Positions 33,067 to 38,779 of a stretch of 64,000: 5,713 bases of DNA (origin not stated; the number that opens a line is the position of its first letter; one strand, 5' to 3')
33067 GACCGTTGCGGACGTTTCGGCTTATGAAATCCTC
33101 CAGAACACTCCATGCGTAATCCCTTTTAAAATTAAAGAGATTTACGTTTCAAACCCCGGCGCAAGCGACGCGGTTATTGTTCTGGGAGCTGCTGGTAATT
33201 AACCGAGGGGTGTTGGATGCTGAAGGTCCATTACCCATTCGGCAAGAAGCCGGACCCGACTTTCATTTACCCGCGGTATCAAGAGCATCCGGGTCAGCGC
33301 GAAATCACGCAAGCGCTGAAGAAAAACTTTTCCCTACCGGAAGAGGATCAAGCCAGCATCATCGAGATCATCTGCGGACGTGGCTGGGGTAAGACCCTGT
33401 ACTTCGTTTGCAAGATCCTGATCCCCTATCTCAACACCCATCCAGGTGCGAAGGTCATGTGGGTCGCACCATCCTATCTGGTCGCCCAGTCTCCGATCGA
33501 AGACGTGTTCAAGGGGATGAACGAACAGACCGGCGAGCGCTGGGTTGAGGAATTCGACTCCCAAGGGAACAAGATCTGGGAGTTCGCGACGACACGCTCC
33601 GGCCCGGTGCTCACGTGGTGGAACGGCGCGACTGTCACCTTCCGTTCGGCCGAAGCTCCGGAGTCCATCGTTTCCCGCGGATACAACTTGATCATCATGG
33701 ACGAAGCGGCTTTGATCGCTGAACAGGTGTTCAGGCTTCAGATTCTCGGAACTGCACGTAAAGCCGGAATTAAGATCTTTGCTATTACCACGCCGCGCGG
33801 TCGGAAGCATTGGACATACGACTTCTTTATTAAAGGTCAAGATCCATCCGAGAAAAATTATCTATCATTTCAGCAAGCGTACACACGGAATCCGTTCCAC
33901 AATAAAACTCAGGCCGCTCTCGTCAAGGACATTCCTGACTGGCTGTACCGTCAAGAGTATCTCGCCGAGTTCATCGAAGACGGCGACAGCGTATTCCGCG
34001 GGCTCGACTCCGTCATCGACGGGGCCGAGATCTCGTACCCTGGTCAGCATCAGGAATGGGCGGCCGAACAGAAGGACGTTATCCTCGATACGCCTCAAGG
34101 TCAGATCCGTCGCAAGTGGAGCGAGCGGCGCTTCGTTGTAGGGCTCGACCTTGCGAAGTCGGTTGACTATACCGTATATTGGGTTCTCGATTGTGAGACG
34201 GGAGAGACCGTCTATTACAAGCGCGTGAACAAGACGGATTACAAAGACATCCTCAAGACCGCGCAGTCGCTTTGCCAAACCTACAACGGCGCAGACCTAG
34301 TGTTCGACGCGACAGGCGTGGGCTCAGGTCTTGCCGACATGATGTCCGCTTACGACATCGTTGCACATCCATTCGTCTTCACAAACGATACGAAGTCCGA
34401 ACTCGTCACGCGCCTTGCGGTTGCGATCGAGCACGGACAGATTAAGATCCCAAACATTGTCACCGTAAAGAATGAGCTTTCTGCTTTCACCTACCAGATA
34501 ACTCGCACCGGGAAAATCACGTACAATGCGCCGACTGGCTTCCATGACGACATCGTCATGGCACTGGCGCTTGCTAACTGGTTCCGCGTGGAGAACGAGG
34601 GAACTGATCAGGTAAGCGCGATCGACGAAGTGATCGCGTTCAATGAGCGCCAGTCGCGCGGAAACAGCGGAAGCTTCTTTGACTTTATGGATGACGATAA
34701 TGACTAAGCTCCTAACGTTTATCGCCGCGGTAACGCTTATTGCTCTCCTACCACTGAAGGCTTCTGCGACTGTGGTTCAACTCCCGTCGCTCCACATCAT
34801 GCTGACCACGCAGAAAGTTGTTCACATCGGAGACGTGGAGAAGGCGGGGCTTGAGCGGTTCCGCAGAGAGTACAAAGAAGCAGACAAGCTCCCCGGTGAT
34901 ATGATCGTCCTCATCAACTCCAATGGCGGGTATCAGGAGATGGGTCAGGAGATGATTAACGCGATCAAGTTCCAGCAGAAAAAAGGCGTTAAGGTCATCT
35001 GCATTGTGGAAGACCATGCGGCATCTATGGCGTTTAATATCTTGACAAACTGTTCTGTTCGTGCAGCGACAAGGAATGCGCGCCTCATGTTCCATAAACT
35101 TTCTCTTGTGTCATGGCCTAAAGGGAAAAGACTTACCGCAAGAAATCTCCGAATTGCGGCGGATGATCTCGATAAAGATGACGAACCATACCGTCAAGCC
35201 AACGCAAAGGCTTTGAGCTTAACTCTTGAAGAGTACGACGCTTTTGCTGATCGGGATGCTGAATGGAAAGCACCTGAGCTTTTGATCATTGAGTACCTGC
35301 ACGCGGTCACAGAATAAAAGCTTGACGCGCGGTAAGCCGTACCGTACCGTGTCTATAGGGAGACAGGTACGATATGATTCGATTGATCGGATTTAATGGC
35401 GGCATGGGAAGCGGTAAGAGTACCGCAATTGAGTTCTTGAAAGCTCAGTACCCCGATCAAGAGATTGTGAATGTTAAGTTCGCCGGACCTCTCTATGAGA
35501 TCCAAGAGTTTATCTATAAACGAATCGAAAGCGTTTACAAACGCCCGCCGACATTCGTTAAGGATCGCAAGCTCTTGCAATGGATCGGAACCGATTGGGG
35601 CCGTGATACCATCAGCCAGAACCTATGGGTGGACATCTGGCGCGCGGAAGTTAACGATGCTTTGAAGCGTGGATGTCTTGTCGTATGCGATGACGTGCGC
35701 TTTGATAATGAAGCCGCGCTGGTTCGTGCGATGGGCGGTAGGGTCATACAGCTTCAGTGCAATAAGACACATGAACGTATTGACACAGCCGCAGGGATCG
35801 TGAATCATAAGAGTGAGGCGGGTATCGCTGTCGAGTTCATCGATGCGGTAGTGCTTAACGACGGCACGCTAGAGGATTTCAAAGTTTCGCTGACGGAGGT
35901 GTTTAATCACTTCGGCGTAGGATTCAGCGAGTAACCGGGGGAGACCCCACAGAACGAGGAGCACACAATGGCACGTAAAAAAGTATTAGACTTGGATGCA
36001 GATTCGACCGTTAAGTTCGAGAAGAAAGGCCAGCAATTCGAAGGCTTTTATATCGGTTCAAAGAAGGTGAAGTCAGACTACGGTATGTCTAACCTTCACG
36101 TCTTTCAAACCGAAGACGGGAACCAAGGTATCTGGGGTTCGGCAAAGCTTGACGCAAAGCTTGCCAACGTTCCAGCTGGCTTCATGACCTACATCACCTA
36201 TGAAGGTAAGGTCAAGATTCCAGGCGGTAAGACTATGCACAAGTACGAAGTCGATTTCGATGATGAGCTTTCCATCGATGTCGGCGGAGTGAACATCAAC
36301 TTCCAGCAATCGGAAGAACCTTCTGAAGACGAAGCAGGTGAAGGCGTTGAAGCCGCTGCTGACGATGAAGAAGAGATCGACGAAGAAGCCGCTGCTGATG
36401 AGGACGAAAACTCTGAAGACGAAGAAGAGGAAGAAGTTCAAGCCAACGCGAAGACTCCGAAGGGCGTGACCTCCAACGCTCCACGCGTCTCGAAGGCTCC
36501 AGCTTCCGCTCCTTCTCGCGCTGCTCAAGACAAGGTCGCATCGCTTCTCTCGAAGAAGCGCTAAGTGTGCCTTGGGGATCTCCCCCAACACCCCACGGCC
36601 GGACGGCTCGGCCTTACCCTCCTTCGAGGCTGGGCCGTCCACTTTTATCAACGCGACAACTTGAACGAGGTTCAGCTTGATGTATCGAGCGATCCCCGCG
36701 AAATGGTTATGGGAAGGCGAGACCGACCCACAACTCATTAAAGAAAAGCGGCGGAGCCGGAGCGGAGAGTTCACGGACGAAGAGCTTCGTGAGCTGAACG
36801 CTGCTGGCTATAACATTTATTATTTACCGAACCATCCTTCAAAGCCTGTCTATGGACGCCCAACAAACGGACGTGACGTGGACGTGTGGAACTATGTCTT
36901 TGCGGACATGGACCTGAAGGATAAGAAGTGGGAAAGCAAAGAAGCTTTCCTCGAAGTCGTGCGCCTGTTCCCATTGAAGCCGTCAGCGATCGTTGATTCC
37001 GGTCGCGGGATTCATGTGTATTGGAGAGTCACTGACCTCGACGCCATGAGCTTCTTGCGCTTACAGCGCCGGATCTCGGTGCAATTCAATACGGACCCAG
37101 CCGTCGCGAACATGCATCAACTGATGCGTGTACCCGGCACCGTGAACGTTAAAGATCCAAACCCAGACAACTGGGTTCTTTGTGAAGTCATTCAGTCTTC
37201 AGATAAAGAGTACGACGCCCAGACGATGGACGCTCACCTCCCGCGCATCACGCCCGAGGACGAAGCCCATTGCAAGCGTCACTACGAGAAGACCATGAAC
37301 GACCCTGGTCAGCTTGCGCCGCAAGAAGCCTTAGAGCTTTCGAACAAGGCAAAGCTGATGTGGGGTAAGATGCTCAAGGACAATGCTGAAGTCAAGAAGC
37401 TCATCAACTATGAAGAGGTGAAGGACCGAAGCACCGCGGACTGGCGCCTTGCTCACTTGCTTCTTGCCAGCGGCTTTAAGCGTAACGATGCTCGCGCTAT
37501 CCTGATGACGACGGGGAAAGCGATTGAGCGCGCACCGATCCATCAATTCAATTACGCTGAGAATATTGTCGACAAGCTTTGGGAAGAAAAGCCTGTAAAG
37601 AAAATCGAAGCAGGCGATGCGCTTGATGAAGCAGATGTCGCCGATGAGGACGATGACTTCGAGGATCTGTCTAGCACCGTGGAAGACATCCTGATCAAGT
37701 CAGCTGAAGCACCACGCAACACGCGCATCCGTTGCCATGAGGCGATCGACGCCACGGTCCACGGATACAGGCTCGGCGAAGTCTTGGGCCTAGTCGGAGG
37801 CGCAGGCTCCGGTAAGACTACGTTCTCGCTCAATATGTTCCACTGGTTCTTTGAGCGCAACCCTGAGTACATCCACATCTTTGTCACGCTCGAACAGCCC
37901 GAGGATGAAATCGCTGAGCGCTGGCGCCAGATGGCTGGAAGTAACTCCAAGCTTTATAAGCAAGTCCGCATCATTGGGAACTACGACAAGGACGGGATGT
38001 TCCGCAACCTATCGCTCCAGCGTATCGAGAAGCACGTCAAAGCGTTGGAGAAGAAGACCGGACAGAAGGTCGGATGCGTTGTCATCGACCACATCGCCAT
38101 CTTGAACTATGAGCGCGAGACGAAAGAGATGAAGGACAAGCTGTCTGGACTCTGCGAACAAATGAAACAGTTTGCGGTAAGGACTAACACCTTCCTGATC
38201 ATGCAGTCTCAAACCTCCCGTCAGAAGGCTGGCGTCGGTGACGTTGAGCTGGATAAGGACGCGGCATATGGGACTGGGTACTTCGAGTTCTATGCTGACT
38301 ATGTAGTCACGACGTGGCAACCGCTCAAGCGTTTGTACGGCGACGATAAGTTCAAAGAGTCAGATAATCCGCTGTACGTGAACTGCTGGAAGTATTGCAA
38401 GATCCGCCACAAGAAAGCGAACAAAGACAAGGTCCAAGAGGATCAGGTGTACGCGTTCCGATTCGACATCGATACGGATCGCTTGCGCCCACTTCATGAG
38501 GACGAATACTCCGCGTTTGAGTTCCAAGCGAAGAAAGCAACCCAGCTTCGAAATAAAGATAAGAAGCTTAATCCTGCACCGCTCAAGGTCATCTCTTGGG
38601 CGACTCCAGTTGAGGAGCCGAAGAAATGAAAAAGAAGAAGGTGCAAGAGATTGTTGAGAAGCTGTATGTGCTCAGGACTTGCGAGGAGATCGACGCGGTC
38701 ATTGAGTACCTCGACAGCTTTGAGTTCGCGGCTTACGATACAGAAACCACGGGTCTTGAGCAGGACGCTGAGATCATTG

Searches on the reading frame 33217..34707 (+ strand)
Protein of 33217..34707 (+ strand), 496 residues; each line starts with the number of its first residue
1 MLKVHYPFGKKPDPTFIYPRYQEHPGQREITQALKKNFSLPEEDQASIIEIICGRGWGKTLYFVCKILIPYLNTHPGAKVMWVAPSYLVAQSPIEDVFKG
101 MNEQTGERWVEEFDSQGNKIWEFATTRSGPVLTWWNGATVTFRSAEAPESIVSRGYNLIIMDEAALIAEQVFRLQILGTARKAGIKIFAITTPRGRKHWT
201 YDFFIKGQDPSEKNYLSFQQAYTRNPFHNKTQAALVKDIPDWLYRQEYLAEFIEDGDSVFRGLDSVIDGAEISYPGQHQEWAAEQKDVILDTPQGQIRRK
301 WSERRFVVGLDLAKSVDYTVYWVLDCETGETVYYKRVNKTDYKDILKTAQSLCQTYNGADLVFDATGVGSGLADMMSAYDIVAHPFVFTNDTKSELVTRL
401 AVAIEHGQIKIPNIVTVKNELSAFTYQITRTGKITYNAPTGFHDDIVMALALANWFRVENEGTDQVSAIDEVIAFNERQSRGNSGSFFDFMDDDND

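Call 12: search_protein_families(library=phrogs, proteins=[window:33217-34707:+], max_evalue=0.00001)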
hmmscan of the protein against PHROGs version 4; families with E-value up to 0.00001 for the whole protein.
window:33217-34707:+ (496 aa): 5 families
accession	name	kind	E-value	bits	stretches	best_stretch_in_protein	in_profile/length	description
phrog_2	-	head and packaging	1.2e-41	144.3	1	23-487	266-612/807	terminase large subunit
phrog_27743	-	unknown function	3.2e-19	70.5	1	332-467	65-221/233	-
phrog_5909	-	head and packaging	3.9e-13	50.2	1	242-453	58-264/285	terminase large subunit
phrog_5713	-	head and packaging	1.5e-11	45.4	1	340-453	4-121/143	terminase large subunit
phrog_7579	-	head and packaging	2.6e-08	34.4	1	44-263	15-224/239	terminase large subunit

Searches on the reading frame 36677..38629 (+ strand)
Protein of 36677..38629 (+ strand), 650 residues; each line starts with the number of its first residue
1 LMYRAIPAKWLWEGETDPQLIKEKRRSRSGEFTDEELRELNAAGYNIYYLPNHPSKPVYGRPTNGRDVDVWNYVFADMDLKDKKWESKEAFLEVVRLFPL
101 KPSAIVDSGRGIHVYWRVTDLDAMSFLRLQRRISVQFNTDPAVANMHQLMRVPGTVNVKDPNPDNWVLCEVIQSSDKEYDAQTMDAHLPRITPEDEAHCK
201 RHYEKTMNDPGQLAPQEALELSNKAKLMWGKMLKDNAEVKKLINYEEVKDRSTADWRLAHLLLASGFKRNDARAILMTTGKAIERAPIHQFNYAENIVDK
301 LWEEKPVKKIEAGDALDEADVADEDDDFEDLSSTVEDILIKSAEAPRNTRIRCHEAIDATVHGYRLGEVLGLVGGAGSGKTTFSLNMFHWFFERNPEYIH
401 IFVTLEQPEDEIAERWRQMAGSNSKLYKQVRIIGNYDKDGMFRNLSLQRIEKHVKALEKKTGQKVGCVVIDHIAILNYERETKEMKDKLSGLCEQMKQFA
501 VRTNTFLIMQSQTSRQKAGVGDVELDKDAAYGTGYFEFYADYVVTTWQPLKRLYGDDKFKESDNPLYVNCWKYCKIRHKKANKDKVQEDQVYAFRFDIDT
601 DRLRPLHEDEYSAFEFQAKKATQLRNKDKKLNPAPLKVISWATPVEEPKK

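Call 12: search_protein_families(library=phrogs, proteins=[window:36677-38629:+], max_evalue=0.00001)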
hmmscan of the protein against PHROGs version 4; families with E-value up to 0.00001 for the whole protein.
window:36677-38629:+ (650 aa): 4 families
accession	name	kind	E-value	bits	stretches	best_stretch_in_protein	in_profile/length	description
phrog_19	-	DNA, RNA and nucleotide metabolism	5.2e-22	79.5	1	313-613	294-588/621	DnaB-like replicative helicase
phrog_239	-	DNA, RNA and nucleotide metabolism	2e-15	57.8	1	353-547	345-554/801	DNA primase/helicase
phrog_243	-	DNA, RNA and nucleotide metabolism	1.3e-09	38.4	1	351-517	21-195/273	DnaB-like replicative helicase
phrog_2478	-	DNA, RNA and nucleotide metabolism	3.2e-08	33.1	1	45-171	54-200/854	DNA polymerase/primase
